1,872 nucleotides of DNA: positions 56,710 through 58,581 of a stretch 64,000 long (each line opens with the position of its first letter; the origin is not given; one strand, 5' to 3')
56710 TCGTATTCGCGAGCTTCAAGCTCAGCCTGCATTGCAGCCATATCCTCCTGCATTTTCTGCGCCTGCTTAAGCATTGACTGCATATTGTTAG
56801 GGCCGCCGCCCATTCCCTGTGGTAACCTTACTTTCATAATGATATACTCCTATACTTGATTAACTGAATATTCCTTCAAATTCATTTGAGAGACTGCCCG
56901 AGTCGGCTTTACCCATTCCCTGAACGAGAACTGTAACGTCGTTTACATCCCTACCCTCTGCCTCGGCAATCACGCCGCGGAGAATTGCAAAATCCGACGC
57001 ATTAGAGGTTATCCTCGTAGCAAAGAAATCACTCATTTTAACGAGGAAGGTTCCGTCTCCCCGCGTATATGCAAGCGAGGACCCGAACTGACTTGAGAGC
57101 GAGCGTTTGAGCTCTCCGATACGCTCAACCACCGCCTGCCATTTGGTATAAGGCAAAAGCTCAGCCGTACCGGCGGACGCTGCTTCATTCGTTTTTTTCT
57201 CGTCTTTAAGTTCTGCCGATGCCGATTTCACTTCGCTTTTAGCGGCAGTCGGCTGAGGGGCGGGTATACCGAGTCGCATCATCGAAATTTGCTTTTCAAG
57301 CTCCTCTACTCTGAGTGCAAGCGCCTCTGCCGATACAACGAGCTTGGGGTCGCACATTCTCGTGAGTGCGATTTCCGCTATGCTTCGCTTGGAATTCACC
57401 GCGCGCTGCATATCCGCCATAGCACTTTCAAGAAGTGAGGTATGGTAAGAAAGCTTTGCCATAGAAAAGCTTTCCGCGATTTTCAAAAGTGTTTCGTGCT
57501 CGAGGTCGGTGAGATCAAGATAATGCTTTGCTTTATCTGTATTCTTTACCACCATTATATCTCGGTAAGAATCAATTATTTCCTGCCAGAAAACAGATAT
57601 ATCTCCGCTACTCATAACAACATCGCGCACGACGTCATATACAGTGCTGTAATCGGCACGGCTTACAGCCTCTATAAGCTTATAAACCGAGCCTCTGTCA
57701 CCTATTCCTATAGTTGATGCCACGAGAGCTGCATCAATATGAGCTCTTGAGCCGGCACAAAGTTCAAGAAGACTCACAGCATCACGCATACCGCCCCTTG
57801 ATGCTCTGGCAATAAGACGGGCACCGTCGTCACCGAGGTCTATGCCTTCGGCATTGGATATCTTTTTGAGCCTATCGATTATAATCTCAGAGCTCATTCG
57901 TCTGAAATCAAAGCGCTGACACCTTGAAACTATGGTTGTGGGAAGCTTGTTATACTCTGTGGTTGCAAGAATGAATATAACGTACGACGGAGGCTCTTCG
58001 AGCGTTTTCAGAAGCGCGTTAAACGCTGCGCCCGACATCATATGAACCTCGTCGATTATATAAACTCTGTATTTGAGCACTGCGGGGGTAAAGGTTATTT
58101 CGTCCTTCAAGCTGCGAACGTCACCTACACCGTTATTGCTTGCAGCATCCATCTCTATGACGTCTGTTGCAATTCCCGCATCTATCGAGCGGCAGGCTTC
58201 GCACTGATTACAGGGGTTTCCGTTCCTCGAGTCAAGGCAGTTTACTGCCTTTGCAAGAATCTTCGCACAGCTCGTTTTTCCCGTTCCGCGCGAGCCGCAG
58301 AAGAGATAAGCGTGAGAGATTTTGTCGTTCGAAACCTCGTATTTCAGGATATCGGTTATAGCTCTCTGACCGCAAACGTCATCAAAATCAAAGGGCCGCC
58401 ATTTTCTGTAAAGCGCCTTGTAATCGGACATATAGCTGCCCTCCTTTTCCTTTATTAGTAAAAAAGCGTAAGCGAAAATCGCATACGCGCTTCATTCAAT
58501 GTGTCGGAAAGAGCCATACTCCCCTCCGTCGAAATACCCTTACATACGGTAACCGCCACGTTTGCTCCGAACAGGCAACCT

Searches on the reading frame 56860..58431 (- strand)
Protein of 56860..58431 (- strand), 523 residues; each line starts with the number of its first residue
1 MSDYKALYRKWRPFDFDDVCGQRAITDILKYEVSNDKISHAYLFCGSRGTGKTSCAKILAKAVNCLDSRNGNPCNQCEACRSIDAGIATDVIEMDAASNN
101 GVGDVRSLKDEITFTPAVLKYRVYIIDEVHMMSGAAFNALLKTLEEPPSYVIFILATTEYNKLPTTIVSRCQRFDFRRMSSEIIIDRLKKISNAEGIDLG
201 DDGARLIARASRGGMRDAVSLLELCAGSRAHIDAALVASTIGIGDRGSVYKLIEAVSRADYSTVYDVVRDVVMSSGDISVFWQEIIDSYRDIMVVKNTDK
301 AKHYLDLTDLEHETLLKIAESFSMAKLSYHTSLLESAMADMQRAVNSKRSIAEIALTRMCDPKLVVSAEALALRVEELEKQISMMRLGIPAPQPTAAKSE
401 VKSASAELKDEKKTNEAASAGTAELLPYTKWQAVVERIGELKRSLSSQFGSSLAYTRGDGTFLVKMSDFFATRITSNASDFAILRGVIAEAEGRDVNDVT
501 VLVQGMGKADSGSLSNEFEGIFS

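Call 71: search_protein_families(library=padloc, proteins=[window:56860-58431:-], max_evalue=0.00001)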
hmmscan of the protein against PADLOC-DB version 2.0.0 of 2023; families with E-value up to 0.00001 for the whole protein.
window:56860-58431:- (523 aa): 0 families

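Call 72: search_protein_families(library=pfam, proteins=[window:56860-58431:-], max_evalue=0.00001)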
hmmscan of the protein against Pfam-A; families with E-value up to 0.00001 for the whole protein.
window:56860-58431:- (523 aa): 4 families
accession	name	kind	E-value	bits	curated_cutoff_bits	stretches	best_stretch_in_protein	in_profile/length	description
PF13177.12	DNA_pol3_delta2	-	7e-46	156.6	27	1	22-179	2-160/161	DNA polymerase III, delta subunit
PF12169.13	DNA_pol3_gamma3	-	1.2e-13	51.4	24.4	1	233-361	2-129/143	DNA polymerase III subunits gamma and tau domain III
PF00004.35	AAA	-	7.6e-12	46.3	21.2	1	43-176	2-125/131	ATPase family associated with various cellular activities (AAA)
PF22608.2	DNAX_ATPase_lid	-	2.1e-08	34.2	27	1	184-222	2-40/49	DNA polymerase III clamp loader subunit, ATPase lid domain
